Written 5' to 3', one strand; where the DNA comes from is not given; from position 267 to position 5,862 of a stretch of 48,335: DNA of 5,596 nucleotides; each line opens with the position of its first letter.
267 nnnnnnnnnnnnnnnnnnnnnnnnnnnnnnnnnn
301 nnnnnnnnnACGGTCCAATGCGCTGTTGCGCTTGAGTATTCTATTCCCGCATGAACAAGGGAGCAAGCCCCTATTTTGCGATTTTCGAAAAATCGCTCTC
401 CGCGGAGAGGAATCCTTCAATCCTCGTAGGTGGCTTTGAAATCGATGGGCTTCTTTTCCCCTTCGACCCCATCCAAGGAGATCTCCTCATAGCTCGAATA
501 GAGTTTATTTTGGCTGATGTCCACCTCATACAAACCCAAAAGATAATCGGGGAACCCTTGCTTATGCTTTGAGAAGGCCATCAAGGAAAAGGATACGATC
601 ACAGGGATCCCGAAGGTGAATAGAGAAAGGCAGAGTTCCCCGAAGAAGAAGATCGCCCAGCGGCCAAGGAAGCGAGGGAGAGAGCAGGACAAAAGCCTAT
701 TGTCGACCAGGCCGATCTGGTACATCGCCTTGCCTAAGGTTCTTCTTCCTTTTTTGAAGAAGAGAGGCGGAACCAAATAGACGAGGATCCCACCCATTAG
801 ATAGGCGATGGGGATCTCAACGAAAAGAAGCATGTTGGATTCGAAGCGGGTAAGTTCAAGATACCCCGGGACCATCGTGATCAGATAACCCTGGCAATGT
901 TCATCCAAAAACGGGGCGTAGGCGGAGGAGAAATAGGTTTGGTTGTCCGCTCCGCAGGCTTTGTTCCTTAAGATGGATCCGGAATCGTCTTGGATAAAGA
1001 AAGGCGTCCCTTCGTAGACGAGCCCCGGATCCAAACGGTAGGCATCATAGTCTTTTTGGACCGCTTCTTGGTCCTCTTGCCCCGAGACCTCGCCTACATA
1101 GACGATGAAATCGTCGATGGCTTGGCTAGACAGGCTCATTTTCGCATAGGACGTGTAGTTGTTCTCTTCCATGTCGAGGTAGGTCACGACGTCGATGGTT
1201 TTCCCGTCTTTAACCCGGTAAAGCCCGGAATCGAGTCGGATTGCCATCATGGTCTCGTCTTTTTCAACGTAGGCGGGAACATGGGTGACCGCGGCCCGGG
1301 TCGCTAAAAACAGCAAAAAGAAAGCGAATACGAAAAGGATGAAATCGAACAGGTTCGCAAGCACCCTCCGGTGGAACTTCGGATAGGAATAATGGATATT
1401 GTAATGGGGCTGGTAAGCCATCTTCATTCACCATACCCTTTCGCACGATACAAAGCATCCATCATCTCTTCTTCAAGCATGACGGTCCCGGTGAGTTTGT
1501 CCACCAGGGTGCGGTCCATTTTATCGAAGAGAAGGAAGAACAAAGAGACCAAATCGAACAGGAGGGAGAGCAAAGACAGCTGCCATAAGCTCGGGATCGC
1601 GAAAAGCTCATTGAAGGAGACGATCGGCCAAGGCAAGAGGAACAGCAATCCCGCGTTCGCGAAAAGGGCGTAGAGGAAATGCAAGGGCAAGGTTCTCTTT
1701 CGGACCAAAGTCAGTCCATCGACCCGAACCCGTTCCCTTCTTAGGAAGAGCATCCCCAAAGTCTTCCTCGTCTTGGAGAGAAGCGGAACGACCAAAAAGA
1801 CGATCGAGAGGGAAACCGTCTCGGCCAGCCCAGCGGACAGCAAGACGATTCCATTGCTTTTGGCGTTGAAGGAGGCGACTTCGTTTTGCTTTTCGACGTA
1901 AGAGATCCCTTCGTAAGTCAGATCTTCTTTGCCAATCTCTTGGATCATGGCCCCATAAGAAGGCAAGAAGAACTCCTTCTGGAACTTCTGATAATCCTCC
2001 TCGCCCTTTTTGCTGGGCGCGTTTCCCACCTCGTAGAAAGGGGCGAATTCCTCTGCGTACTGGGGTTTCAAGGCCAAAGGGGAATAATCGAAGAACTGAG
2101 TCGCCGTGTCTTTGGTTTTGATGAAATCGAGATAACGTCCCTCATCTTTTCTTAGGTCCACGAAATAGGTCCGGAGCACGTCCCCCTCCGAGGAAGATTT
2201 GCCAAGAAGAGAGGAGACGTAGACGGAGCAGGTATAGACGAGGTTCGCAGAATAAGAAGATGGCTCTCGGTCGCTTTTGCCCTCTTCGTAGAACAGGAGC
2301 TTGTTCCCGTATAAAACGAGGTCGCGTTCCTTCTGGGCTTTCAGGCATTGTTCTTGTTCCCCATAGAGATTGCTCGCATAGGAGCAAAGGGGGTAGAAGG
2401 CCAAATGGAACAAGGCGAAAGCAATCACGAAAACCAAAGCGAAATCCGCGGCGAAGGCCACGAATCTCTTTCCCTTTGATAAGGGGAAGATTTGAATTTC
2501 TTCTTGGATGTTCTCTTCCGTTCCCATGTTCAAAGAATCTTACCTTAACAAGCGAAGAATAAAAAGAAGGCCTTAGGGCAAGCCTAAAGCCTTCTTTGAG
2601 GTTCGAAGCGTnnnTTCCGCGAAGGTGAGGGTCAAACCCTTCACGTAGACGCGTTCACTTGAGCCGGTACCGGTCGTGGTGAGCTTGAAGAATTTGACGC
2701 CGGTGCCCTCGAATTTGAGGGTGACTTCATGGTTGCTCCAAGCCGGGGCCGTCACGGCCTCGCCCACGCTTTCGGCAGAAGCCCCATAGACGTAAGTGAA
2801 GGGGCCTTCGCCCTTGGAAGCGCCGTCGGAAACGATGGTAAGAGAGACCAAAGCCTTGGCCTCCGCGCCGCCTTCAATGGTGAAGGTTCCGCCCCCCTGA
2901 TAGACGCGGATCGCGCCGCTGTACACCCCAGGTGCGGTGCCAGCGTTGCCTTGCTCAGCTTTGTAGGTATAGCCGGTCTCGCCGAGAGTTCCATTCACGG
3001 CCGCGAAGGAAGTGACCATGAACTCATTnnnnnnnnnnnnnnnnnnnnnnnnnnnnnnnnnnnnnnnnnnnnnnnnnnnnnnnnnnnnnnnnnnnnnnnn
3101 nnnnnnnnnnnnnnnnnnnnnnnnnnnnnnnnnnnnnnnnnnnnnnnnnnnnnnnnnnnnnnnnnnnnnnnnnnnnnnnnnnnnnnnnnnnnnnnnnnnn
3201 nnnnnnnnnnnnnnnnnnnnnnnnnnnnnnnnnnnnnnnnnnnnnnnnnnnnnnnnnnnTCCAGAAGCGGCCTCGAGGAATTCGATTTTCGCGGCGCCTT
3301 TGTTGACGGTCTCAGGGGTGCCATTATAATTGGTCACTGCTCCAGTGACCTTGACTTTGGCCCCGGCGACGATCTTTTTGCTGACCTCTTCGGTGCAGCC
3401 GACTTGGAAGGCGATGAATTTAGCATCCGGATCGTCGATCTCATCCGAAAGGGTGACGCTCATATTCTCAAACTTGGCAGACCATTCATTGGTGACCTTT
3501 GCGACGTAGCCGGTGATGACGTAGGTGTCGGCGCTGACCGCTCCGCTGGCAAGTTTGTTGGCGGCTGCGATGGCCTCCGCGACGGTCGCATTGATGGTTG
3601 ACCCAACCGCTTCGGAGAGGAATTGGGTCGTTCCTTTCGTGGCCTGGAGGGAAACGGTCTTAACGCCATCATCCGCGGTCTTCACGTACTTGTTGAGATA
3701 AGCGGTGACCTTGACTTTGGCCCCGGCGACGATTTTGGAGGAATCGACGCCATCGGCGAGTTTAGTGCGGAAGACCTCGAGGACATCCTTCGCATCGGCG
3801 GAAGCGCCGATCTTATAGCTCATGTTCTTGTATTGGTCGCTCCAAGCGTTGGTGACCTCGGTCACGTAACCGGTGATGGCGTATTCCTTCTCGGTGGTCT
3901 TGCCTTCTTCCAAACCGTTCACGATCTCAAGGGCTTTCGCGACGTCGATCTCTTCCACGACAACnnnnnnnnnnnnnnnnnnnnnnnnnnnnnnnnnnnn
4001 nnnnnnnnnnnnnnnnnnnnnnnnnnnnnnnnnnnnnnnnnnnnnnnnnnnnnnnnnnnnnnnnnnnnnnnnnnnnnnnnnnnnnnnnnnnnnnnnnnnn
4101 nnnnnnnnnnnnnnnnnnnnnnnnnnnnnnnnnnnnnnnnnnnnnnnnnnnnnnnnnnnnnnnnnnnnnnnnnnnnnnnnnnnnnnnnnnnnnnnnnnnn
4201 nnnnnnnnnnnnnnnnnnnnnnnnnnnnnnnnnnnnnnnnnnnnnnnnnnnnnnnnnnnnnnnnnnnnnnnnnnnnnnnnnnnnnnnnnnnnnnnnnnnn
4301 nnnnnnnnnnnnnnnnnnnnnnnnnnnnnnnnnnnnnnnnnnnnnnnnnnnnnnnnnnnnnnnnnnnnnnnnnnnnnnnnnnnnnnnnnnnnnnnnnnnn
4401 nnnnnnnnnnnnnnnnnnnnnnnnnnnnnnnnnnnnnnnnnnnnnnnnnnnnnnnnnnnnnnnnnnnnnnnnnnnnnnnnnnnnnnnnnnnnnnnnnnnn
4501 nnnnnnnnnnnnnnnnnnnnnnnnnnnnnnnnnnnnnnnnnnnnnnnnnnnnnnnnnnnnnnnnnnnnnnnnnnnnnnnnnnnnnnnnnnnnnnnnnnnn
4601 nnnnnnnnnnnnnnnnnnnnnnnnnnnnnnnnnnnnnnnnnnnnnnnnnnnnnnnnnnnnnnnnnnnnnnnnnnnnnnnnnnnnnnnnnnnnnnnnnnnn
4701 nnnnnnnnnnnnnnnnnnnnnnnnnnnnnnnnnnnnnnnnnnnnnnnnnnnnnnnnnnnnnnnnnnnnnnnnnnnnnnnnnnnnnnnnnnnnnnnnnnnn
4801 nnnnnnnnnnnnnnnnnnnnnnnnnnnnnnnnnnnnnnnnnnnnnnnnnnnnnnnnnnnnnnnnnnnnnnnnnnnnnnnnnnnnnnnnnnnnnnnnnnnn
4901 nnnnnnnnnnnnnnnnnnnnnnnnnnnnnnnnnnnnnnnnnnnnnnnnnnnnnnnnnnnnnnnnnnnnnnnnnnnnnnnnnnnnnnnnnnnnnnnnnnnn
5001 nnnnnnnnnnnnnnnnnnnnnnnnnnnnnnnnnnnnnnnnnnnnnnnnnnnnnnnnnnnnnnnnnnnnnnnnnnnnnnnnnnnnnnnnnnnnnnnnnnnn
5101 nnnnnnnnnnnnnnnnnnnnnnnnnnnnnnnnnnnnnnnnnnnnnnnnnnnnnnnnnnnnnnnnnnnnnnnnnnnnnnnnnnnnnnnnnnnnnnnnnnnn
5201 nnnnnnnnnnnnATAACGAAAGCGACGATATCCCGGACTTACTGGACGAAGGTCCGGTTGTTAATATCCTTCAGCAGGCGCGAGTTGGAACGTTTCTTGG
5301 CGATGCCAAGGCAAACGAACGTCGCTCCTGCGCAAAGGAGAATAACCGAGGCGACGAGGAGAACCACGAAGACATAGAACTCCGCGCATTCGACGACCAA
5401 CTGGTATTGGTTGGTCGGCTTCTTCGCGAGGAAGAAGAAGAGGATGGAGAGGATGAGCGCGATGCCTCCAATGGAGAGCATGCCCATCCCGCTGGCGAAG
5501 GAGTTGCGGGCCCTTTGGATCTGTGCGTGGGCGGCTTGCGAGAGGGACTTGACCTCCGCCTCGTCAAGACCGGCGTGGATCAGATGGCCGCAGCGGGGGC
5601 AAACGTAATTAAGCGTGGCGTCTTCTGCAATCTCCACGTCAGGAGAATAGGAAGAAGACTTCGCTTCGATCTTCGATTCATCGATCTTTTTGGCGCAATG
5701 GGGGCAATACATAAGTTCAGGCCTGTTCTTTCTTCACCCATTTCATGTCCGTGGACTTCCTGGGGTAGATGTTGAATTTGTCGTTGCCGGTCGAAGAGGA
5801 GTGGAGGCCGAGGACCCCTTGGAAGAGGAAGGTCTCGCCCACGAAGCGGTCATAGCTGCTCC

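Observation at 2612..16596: Nine-gene operon coupling a surface nuclease, a multi-OB-like lipoprotein and an atypical ABC importer: candidate nucleic-acid capture, degradation and import system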

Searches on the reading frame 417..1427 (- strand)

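Call 11: search_protein_families(library=pfam, proteins=[window:417-1427:-], max_evalue=0.00001)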
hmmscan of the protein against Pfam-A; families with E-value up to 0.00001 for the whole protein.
window:417-1427:- (336 aa): 1 family
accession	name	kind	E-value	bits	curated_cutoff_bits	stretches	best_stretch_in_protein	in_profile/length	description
PF06271.18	RDD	-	2.5e-09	38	24.1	1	205-297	47-136/137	RDD family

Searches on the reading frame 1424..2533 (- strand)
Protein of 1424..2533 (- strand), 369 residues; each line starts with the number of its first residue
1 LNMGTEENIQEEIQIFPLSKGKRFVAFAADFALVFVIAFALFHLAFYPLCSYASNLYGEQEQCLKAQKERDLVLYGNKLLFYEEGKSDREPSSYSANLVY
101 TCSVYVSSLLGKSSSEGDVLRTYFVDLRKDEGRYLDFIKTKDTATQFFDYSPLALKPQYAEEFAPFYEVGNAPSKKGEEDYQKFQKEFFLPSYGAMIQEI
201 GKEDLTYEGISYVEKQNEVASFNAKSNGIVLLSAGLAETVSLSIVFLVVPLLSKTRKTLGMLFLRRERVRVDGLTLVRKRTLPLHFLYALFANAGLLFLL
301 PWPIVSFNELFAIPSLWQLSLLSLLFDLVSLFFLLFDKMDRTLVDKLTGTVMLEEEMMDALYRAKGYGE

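Call 11: search_protein_families(library=pfam, proteins=[window:1424-2533:-], max_evalue=0.00001)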
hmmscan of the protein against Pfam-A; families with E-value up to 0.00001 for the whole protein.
window:1424-2533:- (369 aa): 1 family
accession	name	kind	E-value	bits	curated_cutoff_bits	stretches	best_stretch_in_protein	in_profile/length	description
PF06271.18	RDD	-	3.3e-07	31.1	24.1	0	223-348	39-136/137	RDD family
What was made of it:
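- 417..2533 (-): Two RDD-family membrane protein genes (1424-2533 and 417-1427) that are persistent neighbours of the operon but lie outside the transcription unit here. Pfam RDD (call 11).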

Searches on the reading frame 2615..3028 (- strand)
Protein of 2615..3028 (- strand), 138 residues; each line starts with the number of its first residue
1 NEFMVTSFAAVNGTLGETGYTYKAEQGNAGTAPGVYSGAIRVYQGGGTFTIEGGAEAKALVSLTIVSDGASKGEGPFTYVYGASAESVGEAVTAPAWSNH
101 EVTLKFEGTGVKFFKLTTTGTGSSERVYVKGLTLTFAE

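Call 52: search_protein_families(library=pfam, proteins=[window:2615-3028:-], max_evalue=1)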
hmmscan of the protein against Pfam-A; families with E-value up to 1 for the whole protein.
seq(138 aa): 0 families

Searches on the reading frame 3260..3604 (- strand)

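Call 52: search_protein_families(library=pfam, proteins=[window:3260-3604:-], max_evalue=1)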
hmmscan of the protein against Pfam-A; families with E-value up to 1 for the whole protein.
seq(115 aa): 4 families
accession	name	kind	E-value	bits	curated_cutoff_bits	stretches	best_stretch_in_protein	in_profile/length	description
PF01336.31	tRNA_anti-codon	-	0.0033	17.8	27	1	49-98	19-66/75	OB-fold nucleic acid binding domain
PF24135.1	DUF7402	-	0.027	15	27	1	6-52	3-49/133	Domain of unknown function (DUF7402)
PF21683.3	GpP-like_1st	-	0.081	13.3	27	1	26-51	57-82/85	Mu phage baseplate assembly protein GpP-like, N-terminal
PF13742.12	tRNA_anti_2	-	0.11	13.2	27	1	25-95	19-83/95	OB-fold nucleic acid binding domain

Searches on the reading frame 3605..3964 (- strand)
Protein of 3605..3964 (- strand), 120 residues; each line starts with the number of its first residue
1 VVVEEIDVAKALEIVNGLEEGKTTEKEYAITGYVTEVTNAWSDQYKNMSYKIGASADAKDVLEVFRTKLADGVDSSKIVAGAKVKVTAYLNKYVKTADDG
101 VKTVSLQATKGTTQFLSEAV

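Call 52: search_protein_families(library=pfam, proteins=[window:3605-3964:-], max_evalue=1)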
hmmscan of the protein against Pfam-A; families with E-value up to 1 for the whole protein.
seq(120 aa): 1 family
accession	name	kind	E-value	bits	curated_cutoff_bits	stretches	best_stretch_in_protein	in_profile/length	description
PF04057.18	Rep-A_N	-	0.11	13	26.7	1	32-96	21-86/101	Replication factor-A protein 1, N-terminal domain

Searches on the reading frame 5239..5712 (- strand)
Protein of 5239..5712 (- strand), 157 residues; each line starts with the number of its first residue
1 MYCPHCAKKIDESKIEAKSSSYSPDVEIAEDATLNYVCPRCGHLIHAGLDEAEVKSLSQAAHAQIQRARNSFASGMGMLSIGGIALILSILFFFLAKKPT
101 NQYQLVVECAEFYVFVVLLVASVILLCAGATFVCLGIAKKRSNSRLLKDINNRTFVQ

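Call 4: search_protein_families(library=pfam, proteins=[window:5239-5712:-], max_evalue=0.01)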
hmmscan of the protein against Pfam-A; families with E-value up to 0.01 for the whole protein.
window:5239-5712:- (157 aa): 8 families
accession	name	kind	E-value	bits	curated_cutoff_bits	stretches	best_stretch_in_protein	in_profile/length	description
PF07332.16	Phage_holin_3_6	-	0.00013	22.5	28.4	1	59-146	20-100/116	Putative Actinobacterial Holin-X, holin superfamily III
PF13248.11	Zn_ribbon_3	-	0.00064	19.5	27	0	36-45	3-12/26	zinc-ribbon domain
PF08271.17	Zn_Ribbon_TF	-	0.0012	18.7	29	0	30-45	13-29/43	TFIIB zinc-binding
PF23454.1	Zn_ribbon_Brz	-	0.0022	19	27.9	0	38-65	8-36/58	Transcriptional regulator Brz zinc beta ribbon domain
PF18439.7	zf_UBZ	-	0.0024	17.9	25.6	0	35-46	2-13/32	Ubiquitin-Binding Zinc Finger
PF24460.1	DUF7575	-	0.0026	17.5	28.5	0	3-12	6-15/28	Domain of unknown function (DUF7575)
PF13824.12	zf-Mss51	-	0.007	17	27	0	2-46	1-25/55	Zinc-finger of mitochondrial splicing suppressor 51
PF14387.11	DUF4418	-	0.0096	16.7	27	0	74-138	33-96/117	Domain of unknown function (DUF4418)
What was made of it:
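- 5239..5712 (-): g8: 157-aa protein with an N-terminal CxxC...CxxC Zn-ribbon-like motif and two transmembrane helices; function unknown. Only weak Zn-ribbon Pfam hits (call 4).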

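Call 5: search_protein_families(library=ncbifam, proteins=[window:5239-5712:-], max_evalue=0.01)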
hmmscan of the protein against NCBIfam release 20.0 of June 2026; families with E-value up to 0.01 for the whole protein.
window:5239-5712:- (157 aa): 3 families
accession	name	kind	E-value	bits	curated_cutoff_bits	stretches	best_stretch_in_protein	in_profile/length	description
NF041909.1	HVO_2753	equivalog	0.002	18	80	0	16-46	7-37/59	HVO_2753 family zinc finger protein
NF045962.1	MAG2810_fam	equivalog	0.0085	15.1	175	1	64-156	41-132/394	MAG2810 family protein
NF038384.1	zinc_YnfU_fam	subfamily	0.01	15.4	36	0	33-43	14-46/52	YnfU family zinc-binding protein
